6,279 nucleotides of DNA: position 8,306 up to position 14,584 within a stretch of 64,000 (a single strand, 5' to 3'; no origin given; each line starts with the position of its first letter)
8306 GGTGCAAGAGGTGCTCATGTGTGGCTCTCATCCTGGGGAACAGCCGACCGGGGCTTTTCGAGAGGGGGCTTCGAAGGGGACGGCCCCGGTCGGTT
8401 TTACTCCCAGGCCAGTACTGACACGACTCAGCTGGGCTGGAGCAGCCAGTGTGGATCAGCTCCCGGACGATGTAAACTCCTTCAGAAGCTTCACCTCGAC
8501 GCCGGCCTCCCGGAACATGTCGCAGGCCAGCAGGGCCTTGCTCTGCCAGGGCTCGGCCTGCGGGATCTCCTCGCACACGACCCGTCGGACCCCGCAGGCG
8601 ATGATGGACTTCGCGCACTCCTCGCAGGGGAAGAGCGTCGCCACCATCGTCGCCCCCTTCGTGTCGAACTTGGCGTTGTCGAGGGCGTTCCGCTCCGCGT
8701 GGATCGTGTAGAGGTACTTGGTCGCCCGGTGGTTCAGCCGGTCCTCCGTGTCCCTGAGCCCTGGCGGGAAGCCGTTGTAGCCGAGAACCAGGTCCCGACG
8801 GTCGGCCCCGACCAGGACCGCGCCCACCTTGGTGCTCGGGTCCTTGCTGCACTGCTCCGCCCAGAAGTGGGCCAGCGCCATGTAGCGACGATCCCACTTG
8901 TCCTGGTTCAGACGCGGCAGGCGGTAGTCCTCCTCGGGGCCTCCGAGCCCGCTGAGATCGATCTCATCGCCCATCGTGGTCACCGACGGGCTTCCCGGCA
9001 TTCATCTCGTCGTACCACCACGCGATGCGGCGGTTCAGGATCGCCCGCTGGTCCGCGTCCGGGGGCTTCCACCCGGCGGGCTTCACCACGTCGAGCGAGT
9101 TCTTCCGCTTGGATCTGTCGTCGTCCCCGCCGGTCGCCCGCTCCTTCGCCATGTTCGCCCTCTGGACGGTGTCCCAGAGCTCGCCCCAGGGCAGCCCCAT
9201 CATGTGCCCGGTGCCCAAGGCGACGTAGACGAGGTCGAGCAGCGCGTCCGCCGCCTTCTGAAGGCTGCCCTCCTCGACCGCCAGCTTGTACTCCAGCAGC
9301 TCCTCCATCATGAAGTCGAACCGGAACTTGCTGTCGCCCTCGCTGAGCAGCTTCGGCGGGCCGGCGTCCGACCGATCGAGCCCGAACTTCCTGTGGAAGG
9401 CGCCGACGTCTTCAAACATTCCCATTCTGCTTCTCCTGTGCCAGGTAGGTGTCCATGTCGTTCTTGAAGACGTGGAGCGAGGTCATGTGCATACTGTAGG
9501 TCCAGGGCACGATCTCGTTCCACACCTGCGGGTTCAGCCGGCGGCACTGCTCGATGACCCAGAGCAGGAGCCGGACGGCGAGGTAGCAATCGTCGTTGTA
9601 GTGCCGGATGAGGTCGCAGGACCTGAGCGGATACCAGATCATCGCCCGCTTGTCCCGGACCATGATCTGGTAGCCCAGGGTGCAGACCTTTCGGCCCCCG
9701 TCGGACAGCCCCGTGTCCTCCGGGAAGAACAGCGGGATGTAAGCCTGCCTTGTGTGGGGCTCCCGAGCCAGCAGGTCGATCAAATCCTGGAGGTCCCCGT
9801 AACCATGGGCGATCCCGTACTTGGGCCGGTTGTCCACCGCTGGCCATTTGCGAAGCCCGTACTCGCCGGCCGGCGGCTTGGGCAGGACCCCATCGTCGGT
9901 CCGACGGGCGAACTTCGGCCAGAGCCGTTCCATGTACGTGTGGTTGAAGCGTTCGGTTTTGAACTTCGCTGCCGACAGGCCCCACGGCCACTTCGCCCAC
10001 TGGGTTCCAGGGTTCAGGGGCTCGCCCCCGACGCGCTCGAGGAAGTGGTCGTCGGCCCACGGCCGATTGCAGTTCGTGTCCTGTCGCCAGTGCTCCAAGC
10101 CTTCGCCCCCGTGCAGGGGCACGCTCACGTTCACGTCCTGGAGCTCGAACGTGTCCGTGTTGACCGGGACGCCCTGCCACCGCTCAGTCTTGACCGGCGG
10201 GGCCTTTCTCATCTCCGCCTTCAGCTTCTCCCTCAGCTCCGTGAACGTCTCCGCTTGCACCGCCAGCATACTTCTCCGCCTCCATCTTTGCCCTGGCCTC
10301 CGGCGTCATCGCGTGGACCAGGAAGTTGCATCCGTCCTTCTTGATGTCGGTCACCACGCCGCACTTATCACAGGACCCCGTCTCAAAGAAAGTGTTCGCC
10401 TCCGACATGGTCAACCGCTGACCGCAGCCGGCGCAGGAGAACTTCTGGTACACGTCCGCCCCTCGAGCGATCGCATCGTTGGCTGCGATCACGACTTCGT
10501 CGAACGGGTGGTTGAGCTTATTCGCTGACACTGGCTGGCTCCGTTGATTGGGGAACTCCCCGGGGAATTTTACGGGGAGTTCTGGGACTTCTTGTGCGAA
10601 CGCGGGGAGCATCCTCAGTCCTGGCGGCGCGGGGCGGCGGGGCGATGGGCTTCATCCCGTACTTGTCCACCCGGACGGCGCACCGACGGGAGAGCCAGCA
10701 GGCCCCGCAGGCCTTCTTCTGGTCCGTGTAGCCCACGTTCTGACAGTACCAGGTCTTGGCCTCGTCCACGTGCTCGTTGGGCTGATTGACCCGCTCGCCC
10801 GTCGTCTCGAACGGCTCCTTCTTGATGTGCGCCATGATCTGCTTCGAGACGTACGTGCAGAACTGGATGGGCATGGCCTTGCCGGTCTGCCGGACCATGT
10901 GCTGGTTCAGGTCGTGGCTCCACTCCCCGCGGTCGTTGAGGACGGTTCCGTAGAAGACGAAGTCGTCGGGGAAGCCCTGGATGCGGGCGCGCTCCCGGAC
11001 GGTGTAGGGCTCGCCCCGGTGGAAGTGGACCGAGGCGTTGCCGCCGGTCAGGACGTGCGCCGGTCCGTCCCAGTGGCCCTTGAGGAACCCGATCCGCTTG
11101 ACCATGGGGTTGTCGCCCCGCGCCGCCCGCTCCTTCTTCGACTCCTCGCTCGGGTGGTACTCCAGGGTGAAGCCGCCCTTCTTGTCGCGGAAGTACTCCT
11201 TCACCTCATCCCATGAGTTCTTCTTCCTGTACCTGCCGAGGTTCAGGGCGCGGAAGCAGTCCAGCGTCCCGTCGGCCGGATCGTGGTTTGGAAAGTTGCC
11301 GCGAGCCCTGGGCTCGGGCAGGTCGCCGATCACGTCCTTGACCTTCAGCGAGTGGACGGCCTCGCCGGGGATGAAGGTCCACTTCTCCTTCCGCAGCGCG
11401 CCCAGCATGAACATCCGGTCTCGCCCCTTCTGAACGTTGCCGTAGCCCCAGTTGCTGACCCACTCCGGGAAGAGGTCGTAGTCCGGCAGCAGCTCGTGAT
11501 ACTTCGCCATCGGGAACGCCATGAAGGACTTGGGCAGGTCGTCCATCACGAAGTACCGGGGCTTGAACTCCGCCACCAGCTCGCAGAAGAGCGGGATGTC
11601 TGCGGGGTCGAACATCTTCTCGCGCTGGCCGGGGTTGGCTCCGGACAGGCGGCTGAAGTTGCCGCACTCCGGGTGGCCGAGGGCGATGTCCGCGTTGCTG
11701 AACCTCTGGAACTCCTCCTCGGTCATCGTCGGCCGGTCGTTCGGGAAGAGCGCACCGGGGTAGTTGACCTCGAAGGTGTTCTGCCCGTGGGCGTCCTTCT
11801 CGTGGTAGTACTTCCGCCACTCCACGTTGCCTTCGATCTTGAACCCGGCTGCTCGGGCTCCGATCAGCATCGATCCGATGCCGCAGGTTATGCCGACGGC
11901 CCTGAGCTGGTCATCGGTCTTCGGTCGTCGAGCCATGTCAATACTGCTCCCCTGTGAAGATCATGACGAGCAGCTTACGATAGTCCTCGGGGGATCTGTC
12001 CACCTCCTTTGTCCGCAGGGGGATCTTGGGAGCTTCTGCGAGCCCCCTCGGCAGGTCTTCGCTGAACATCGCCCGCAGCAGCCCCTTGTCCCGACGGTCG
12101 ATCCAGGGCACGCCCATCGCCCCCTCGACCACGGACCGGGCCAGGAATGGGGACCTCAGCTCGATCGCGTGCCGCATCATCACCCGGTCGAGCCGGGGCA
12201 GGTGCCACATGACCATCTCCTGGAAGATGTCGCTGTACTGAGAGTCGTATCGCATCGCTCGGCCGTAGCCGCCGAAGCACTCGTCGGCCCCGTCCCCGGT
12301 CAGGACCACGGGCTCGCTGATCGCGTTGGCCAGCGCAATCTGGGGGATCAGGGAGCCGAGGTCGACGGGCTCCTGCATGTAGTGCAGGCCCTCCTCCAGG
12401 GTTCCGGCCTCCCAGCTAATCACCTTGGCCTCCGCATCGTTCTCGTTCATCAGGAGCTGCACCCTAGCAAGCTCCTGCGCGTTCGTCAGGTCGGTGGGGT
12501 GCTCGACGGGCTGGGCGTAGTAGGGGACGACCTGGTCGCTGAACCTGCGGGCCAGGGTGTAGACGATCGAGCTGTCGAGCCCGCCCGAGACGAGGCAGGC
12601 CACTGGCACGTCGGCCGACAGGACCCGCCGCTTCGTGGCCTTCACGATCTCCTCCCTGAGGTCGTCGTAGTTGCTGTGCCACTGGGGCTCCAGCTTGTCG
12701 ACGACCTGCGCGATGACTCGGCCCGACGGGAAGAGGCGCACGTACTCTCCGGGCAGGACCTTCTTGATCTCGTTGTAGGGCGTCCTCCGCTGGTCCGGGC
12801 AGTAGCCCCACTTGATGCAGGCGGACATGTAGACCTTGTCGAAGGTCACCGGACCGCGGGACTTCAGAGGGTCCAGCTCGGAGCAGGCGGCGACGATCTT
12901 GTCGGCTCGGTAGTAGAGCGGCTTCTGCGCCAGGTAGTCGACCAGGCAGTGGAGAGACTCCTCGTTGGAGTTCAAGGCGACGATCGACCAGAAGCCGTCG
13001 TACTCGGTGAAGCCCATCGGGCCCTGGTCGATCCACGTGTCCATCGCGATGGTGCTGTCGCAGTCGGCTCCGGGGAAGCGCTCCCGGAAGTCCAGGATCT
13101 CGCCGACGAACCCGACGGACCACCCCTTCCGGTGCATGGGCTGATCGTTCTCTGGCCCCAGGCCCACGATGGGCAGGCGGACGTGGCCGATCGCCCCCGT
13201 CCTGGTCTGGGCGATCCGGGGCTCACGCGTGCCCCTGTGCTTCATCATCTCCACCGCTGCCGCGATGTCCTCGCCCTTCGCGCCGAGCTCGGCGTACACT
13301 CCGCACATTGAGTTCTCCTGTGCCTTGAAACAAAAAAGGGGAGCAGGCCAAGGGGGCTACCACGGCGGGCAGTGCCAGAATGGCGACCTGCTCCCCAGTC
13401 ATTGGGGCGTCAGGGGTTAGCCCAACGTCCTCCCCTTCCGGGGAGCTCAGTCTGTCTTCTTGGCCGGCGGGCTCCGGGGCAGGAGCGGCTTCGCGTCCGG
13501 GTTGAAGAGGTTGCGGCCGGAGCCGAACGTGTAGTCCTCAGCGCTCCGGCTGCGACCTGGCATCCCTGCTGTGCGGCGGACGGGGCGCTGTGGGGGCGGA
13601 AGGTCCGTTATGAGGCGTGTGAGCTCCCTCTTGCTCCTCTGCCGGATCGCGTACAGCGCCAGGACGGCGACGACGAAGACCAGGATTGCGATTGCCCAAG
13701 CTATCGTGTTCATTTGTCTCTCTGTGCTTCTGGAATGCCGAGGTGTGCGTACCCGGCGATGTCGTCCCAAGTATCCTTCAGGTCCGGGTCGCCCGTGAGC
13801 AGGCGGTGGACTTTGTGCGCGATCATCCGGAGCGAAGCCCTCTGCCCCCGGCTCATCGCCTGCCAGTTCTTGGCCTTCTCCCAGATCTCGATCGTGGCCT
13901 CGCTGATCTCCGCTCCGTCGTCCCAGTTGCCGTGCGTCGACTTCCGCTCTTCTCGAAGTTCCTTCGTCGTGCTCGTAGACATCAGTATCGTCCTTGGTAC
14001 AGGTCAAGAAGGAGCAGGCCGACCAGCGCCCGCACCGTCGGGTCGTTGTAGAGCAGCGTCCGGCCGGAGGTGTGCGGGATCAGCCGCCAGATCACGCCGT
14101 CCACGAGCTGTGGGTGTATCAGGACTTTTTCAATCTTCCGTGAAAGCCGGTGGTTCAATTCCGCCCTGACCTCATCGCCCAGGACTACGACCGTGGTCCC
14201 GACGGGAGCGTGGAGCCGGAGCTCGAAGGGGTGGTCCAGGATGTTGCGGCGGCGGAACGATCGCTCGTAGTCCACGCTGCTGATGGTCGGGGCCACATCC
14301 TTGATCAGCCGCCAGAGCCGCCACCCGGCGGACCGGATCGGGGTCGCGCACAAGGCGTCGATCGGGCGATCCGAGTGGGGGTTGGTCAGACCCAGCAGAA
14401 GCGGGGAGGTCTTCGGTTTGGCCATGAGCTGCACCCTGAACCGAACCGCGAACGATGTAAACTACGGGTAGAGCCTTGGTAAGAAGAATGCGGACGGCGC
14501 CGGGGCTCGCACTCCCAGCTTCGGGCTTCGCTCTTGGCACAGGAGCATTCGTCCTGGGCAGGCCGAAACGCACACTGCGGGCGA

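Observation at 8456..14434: Operon predicting non-canonical (5-substituted pyrimidine) DNA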

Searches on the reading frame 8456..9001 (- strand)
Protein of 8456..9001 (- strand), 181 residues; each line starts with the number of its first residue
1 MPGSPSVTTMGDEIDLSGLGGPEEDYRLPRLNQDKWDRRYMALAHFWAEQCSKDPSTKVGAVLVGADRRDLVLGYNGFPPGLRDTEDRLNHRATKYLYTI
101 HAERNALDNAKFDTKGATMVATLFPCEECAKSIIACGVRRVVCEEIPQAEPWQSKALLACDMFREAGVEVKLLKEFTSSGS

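Call 5: search_protein_families(library=pfam, proteins=[window:8456-9001:-], max_evalue=0.1)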
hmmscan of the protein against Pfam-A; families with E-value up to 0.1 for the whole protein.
window:8456-9001:- (181 aa): 3 families
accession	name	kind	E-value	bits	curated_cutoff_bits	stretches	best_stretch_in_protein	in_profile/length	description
PF00383.29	dCMP_cyt_deam_1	-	3.9e-23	81.7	25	1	35-143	2-100/102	Cytidine and deoxycytidylate deaminase zinc-binding region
PF14437.12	MafB19-deam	-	8.6e-09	35.9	27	1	38-143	4-99/142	MafB19-like deaminase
PF14439.12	Bd3614-deam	-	0.062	13.7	38.5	1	99-140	34-81/113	Bd3614-like deaminase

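Call 6: search_protein_families(library=phrogs, proteins=[window:8456-9001:-], max_evalue=0.01)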
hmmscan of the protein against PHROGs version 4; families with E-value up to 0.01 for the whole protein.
window:8456-9001:- (181 aa): 6 families
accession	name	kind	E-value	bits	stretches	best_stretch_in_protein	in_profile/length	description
phrog_174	-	DNA, RNA and nucleotide metabolism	3.2e-45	156.4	1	32-171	112-245/384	dCMP deaminase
phrog_2369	-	DNA, RNA and nucleotide metabolism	1.9e-12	48.7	1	34-145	3-125/195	dCMP deaminase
phrog_20648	-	DNA, RNA and nucleotide metabolism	3.3e-08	34.1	1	55-142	24-116/311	dCMP deaminase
phrog_9198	-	unknown function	3.8e-08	33.5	1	94-144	380-434/531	-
phrog_20806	-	DNA, RNA and nucleotide metabolism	2.7e-06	28.6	1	99-146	16-64/97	deoxycytidinylate deaminase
phrog_18355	-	DNA, RNA and nucleotide metabolism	3.6e-06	27.9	1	100-143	3-47/52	deoxycytidinylate deaminase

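Call 70: search_protein_families(library=ncbifam, proteins=[window:8456-9001:-], max_evalue=0.001)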
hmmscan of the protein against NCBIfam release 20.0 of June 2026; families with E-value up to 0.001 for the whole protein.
window:8456-9001:- (181 aa): 4 families
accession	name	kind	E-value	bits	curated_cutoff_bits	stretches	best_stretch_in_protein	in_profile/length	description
TIGR02571.1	ComEB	equivalog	1.3e-12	48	219.45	1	35-171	4-136/151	ComE operon protein 2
NF041025.1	antiphage_deaminase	equivalog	4.5e-12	45.6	400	1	94-142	332-384/437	anti-phage dCTP deaminase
TIGR00326.1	eubact_ribD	equivalog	1.4e-07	31.1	156.35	1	100-172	43-118/343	bifunctional diaminohydroxyphosphoribosylaminopyrimidine deaminase/5-amino-6-(5-phosphoribosylamino)uracil reductase RibD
NF008052.0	PRK10786.1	equivalog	0.0007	18.4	500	0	100-144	49-99/367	bifunctional diaminohydroxyphosphoribosylaminopyrimidine deaminase/5-amino-6-(5-phosphoribosylamino)uracil reductase RibD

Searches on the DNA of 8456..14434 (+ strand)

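Call 7: search_dna_similar(query=window:8456-14434:+, collection=phages, mode=near, max_rows=20)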
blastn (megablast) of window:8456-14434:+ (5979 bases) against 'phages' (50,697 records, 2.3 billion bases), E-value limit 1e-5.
No match.
